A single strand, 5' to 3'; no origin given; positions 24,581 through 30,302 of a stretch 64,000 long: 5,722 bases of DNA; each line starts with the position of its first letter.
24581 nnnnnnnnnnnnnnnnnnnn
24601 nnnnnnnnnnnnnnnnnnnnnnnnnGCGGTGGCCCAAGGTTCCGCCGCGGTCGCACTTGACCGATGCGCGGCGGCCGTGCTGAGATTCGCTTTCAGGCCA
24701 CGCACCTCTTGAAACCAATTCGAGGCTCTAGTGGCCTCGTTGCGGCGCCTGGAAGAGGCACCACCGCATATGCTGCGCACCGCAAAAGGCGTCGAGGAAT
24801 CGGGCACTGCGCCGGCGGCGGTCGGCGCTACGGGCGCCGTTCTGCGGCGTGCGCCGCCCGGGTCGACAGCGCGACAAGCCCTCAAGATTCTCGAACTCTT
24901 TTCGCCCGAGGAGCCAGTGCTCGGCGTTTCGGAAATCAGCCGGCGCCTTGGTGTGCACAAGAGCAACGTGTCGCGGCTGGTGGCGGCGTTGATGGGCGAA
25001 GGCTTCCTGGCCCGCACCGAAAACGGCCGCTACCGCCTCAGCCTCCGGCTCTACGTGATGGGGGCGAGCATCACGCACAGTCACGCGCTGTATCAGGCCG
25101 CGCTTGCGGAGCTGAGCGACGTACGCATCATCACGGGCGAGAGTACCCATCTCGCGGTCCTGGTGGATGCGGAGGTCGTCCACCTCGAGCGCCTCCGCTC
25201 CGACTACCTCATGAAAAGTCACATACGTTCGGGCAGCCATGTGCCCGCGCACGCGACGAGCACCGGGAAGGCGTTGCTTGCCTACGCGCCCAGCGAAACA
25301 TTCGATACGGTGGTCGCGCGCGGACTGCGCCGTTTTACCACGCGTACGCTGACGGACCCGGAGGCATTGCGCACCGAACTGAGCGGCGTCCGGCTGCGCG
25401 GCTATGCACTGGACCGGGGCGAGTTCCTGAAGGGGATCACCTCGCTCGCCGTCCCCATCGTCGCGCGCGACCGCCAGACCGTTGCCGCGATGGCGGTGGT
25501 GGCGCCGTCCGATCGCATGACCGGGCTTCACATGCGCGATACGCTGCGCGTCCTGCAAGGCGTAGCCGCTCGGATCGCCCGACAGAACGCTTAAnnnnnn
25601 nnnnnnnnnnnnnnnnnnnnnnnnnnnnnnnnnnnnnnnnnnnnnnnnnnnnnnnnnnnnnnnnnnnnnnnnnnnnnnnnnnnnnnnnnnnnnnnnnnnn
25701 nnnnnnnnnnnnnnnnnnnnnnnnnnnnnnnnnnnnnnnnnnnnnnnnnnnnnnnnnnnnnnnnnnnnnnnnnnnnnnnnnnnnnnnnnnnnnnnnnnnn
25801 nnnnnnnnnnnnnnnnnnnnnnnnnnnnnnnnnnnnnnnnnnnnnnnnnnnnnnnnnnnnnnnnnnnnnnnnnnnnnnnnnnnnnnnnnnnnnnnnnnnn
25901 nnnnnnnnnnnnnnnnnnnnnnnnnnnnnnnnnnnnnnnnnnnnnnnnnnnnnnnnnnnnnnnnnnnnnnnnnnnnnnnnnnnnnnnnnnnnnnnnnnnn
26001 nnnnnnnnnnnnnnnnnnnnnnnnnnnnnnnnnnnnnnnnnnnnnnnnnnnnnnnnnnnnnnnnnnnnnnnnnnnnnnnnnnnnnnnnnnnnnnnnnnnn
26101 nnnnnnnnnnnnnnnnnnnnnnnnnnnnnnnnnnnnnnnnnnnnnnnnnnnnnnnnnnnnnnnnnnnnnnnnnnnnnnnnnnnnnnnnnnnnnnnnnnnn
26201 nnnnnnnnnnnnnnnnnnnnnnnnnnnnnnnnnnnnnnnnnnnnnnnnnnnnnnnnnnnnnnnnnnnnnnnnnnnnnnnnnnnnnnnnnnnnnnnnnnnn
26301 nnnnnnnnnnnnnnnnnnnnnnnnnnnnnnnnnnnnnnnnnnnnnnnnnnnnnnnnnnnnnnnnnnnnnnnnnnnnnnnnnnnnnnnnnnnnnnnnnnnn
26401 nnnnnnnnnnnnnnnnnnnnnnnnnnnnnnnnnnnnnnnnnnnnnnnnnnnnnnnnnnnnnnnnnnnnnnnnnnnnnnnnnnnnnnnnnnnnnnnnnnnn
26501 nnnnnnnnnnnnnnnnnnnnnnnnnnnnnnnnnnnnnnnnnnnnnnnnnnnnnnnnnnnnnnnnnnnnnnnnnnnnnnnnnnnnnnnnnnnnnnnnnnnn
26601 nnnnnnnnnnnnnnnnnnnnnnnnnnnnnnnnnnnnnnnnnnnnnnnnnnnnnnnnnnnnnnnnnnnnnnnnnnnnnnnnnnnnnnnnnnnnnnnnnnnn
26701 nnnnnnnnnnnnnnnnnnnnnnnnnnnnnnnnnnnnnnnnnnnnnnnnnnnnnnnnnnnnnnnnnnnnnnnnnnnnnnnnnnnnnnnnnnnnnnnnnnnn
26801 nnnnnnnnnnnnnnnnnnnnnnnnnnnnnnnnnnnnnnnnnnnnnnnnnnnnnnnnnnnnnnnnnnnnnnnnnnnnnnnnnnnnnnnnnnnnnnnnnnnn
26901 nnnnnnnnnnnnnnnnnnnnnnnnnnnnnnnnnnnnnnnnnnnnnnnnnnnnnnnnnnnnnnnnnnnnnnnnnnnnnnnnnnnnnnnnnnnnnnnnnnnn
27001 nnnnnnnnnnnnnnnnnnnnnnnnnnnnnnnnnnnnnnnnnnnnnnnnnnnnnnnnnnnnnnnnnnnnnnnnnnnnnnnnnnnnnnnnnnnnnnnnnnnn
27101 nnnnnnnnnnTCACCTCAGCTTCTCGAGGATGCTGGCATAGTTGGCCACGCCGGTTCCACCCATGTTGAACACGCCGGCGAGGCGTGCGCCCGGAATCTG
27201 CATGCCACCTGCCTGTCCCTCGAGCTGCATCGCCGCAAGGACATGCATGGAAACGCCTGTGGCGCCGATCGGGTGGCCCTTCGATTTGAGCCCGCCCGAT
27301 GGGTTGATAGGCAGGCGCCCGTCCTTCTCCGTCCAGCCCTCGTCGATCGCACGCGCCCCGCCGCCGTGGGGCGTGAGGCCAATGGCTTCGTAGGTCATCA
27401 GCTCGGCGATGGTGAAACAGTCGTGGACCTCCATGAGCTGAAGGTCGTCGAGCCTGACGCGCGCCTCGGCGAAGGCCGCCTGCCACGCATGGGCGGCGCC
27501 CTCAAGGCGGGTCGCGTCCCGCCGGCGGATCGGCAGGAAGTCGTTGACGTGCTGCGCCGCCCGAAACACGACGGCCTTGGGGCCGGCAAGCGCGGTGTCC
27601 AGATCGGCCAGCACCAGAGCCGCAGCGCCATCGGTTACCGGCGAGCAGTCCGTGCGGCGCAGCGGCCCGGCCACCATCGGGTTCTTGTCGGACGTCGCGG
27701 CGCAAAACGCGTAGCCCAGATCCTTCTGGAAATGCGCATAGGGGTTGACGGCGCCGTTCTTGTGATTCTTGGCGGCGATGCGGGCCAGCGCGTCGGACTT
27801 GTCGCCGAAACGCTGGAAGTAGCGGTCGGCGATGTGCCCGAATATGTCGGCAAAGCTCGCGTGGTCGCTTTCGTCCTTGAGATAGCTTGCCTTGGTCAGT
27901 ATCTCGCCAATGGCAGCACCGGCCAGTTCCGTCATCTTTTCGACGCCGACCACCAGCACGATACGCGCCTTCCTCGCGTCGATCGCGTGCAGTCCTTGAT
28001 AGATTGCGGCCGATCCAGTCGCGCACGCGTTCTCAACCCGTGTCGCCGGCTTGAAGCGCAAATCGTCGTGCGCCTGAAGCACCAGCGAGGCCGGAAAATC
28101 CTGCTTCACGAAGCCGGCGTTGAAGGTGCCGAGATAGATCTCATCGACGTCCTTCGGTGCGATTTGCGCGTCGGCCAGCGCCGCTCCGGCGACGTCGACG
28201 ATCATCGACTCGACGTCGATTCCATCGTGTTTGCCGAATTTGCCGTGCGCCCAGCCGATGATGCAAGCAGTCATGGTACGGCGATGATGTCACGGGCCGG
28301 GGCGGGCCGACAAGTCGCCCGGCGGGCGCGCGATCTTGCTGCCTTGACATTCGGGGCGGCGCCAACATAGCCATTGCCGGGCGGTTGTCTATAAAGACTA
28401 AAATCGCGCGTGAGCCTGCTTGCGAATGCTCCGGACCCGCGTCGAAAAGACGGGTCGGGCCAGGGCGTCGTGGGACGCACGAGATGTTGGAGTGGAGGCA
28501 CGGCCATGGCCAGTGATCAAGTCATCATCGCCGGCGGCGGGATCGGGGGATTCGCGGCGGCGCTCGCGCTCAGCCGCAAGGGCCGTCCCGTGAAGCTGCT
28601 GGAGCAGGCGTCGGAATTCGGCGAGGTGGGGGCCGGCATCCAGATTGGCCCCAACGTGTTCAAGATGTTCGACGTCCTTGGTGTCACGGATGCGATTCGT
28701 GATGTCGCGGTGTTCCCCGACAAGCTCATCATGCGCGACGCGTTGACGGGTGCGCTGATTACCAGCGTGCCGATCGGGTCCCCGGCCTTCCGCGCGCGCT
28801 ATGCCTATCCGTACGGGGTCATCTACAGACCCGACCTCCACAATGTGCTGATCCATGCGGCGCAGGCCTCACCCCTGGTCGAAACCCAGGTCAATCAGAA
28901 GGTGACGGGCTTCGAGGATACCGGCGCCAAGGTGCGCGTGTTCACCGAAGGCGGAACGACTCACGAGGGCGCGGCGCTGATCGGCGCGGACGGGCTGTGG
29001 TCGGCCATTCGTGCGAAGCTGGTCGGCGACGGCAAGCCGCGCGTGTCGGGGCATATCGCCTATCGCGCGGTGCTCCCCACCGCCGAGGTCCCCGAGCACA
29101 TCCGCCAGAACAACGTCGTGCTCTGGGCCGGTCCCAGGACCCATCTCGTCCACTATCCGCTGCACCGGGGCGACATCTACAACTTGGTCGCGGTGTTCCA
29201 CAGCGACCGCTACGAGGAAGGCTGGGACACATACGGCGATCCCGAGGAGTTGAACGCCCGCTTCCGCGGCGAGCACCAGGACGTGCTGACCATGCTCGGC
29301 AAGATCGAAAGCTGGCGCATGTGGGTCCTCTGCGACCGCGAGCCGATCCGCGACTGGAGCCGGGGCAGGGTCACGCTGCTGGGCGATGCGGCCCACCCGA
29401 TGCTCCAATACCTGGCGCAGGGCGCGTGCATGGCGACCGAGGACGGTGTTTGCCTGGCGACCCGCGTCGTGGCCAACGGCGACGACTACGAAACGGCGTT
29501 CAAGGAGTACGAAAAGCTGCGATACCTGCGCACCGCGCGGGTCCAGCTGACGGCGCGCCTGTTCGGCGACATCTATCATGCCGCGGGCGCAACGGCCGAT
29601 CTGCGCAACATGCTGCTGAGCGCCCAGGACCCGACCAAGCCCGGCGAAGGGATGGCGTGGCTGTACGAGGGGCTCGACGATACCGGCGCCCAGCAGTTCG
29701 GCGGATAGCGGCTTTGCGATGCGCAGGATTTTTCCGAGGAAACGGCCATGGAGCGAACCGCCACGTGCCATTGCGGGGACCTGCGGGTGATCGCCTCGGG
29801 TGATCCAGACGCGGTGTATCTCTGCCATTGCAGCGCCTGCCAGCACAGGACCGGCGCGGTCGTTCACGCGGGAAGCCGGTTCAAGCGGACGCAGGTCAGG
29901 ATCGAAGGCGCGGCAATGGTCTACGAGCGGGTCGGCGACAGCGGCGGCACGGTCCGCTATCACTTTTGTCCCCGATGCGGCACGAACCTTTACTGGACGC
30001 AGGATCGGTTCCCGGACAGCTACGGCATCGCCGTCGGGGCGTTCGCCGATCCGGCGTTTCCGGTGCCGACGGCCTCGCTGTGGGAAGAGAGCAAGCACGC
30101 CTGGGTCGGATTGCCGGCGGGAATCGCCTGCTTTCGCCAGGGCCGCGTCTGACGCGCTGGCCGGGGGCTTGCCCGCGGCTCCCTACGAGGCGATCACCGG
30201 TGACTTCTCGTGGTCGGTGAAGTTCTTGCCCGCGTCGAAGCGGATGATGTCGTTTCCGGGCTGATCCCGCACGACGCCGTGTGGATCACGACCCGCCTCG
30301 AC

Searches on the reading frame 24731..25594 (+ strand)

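Call 31: search_protein_families(library=pfam, proteins=[window:24731-25594:+], max_evalue=0.0001)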
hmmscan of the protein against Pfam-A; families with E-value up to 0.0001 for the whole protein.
window:24731-25594:+ (287 aa): 5 families
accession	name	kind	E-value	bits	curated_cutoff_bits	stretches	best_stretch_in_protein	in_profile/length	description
PF01614.24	IclR_C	-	2.7e-34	118.7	24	1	114-282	3-172/174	Bacterial transcriptional regulator IclR C-terminal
PF09339.16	HTH_IclR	-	7.8e-13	48.4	22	1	50-95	5-50/52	IclR helix-turn-helix domain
PF12802.13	MarR_2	-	2.3e-06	28.1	27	1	64-99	21-56/61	MarR family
PF01047.28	MarR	-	2.3e-06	27.8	24.6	1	64-98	18-52/59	MarR family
PF01022.26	HTH_5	-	3.6e-05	24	22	0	51-93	5-45/47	Bacterial regulatory protein, arsR family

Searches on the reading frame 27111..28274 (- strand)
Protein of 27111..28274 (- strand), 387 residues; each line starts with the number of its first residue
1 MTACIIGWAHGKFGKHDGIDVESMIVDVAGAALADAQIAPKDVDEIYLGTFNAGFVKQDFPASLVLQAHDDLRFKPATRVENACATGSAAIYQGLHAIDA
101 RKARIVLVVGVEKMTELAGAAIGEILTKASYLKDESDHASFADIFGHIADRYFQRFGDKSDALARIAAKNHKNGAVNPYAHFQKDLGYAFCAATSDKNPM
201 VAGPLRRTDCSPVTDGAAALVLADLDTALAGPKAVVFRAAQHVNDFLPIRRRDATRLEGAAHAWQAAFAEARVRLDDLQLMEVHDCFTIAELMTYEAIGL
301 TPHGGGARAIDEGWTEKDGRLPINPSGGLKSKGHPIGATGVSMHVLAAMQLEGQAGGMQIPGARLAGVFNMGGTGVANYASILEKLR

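Call 31: search_protein_families(library=pfam, proteins=[window:27111-28274:-], max_evalue=0.0001)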
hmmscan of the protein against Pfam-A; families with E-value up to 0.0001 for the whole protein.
window:27111-28274:- (387 aa): 3 families
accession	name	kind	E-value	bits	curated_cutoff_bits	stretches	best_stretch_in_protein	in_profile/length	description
PF22691.2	Thiolase_C_1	-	2.6e-37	128.2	28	1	250-385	11-144/144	Thiolase C-terminal domain-like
PF00108.29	Thiolase_N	-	1.8e-24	87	26.4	1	12-223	10-257/260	Thiolase, N-terminal domain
PF02803.24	Thiolase_C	-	3.8e-08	33.5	27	1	259-357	23-103/123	Thiolase, C-terminal domain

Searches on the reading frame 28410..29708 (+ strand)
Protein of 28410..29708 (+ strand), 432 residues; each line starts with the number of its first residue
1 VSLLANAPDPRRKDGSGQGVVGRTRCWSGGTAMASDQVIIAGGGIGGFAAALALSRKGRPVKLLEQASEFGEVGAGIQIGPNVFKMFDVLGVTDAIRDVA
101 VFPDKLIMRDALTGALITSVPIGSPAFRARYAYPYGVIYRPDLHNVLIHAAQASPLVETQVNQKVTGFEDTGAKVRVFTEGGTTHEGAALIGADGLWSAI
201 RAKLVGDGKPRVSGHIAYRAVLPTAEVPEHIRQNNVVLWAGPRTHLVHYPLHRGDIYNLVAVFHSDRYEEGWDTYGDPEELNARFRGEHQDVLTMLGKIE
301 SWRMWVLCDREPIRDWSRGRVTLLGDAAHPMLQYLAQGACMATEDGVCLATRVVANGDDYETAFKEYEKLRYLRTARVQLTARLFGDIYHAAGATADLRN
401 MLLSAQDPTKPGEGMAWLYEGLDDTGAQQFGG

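Call 9: search_protein_families(library=pfam, proteins=[window:28410-29708:+], max_evalue=0.001)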
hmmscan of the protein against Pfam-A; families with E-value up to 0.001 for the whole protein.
window:28410-29708:+ (432 aa): 6 families
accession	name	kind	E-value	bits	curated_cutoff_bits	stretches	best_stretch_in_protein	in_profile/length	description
PF01494.25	FAD_binding_3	-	1.4e-24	87.4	22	1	37-375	3-342/349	FAD binding domain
PF01266.30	DAO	-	2.2e-07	31.2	27.9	0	38-72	2-36/353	FAD dependent oxidoreductase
PF13450.12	NAD_binding_8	-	0.00013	22.6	21.9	1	40-71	1-32/68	NAD(P)-binding Rossmann-like domain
PF04820.20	Trp_halogenase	-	0.00015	21.2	21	1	37-97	1-66/458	Tryptophan halogenase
PF12831.13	FAD_oxidored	-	0.00037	20.4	27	1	37-71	1-35/416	FAD dependent oxidoreductase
PF00890.30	FAD_binding_2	-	0.00046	19.9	20.4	1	38-71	2-35/414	FAD binding domain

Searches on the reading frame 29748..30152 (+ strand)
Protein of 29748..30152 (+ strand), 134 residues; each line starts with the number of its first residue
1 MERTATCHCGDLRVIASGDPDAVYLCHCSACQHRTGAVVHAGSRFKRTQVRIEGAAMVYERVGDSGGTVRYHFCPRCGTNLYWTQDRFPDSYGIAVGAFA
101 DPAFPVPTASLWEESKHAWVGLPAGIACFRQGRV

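Call 9: search_protein_families(library=pfam, proteins=[window:29748-30152:+], max_evalue=0.001)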
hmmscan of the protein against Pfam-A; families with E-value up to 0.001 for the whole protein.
window:29748-30152:+ (134 aa): 1 family
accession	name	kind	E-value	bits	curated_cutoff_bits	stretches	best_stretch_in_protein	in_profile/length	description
PF04828.22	GFA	-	2.7e-27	95.6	24.3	1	3-114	2-114/115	Glutathione-dependent formaldehyde-activating enzyme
